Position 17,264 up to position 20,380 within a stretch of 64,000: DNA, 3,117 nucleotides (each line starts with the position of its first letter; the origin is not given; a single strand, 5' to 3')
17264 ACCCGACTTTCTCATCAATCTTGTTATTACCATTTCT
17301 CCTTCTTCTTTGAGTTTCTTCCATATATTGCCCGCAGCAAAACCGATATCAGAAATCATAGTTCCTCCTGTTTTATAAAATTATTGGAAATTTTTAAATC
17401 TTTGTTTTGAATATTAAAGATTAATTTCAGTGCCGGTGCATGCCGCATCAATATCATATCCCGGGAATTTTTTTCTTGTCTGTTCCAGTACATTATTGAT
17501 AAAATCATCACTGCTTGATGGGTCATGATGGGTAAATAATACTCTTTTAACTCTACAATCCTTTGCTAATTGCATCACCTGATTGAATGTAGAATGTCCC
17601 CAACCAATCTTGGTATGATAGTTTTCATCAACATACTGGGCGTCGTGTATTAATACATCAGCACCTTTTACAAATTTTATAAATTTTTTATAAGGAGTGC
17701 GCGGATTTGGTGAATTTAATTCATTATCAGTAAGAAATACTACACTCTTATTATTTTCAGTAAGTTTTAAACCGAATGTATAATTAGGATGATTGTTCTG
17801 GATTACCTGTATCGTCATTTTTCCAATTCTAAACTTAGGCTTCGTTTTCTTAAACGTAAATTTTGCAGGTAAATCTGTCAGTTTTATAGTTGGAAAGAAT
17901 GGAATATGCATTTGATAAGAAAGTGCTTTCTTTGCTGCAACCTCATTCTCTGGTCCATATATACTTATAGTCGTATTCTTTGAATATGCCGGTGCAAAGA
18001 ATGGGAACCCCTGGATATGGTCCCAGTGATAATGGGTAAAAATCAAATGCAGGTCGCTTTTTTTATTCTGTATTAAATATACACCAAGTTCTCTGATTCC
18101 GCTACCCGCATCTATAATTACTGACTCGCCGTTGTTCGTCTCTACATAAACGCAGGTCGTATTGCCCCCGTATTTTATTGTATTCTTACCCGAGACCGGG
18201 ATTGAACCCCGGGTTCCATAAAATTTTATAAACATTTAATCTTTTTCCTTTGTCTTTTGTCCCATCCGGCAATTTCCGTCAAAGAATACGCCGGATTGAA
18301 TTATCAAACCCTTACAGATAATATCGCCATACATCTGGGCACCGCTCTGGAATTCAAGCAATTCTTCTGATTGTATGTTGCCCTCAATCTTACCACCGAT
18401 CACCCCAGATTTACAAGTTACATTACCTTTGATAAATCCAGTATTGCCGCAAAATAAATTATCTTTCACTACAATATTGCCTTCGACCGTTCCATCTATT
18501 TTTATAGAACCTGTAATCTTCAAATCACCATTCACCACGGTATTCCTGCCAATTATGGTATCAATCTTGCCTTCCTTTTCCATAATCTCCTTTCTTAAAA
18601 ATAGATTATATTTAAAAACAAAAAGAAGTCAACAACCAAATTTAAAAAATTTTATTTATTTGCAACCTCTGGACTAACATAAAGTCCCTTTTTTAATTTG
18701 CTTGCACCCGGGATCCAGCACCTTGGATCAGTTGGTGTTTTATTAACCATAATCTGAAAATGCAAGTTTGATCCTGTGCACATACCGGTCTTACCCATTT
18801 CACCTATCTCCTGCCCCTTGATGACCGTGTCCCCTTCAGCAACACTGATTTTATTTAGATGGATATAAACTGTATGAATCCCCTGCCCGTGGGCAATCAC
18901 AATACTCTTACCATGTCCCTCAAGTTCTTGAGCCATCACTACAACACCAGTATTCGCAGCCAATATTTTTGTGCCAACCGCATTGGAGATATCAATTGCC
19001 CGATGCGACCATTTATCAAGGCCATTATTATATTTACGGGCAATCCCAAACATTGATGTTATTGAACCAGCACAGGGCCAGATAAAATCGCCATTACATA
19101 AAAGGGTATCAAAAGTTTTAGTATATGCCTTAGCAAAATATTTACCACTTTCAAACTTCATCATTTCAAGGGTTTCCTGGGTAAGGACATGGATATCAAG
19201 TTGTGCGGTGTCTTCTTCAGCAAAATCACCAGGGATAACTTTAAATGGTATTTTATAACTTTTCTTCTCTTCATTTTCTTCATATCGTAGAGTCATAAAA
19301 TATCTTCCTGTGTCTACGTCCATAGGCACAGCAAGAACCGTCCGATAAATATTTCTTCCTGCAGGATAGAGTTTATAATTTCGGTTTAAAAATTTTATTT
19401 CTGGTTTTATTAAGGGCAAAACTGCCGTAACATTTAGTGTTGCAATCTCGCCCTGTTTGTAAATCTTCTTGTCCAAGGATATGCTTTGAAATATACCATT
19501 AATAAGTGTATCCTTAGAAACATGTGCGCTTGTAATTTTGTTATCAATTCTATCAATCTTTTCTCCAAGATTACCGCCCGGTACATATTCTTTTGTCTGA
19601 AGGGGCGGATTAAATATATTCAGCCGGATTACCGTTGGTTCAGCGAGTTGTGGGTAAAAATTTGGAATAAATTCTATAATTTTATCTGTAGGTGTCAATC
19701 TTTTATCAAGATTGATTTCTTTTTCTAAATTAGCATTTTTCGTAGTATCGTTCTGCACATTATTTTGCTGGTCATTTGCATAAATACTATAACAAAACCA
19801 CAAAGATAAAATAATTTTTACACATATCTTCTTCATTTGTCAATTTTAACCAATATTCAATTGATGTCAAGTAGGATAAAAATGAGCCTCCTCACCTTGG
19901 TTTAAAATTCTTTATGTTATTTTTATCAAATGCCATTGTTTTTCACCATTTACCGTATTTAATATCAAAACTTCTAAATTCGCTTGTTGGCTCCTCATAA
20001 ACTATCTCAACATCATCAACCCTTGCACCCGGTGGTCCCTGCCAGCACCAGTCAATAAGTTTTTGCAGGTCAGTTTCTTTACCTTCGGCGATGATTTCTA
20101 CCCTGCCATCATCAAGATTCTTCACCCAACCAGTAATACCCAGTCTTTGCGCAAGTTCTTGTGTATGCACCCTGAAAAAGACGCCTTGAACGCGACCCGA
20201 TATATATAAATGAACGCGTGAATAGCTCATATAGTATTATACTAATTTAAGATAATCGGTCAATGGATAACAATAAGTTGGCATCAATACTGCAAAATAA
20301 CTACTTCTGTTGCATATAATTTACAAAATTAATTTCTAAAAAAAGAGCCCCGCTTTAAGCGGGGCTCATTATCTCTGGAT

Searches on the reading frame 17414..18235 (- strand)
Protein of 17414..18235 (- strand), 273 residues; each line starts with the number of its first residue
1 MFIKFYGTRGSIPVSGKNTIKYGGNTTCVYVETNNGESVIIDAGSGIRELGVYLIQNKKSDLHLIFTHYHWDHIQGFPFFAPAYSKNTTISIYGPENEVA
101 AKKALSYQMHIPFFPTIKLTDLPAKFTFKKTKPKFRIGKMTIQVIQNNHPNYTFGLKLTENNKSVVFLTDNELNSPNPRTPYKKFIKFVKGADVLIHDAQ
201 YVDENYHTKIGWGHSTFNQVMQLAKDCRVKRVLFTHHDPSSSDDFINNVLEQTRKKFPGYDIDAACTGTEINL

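Call 18: search_protein_families(library=pfam, proteins=[window:17414-18235:-], max_evalue=0.00001)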
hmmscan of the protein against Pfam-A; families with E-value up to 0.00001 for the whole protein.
window:17414-18235:- (273 aa): 2 families
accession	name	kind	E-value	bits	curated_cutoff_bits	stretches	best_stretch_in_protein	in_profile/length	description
PF12706.13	Lactamase_B_2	-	1.5e-17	64.3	27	1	39-237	3-200/200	Beta-lactamase superfamily domain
PF00753.33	Lactamase_B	-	6.1e-09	36.5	22.7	1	23-182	3-161/196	Metallo-beta-lactamase superfamily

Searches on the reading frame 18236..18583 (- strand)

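Call 77: search_protein_families(library=pfam, proteins=[window:18236-18583:-], max_evalue=0.001)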
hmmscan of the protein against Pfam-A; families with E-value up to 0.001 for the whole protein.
window:18236-18583:- (115 aa): 1 family
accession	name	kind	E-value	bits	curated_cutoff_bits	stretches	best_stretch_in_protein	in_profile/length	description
PF04519.19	Bactofilin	-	4.7e-25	88.1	27.9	1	9-105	1-97/98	Polymer-forming cytoskeletal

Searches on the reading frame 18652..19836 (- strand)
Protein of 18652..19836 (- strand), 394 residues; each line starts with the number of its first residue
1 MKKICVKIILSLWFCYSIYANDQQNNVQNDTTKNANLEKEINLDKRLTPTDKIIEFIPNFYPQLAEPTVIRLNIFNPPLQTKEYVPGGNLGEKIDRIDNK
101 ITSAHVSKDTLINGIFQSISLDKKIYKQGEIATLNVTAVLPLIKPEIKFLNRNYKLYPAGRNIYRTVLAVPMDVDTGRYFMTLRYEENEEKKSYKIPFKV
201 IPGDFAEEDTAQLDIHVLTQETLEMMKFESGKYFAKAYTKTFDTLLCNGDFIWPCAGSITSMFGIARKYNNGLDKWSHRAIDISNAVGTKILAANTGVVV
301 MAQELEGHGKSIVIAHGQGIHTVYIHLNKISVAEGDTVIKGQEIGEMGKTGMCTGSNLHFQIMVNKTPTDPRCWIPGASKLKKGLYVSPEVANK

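Call 18: search_protein_families(library=pfam, proteins=[window:18652-19836:-], max_evalue=0.00001)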
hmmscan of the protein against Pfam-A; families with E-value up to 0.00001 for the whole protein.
window:18652-19836:- (394 aa): 1 family
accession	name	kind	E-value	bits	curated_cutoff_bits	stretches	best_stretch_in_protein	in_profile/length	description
PF01551.29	Peptidase_M23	-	3.1e-29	101.4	28.7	1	278-371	3-96/96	Peptidase family M23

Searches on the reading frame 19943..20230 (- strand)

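Call 77: search_protein_families(library=pfam, proteins=[window:19943-20230:-], max_evalue=0.001)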
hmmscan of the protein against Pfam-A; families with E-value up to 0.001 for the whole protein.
window:19943-20230:- (95 aa): 1 family
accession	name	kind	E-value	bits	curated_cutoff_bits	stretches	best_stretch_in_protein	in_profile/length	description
PF00708.24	Acylphosphatase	-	2.6e-29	101.8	22.5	1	6-90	1-85/85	Acylphosphatase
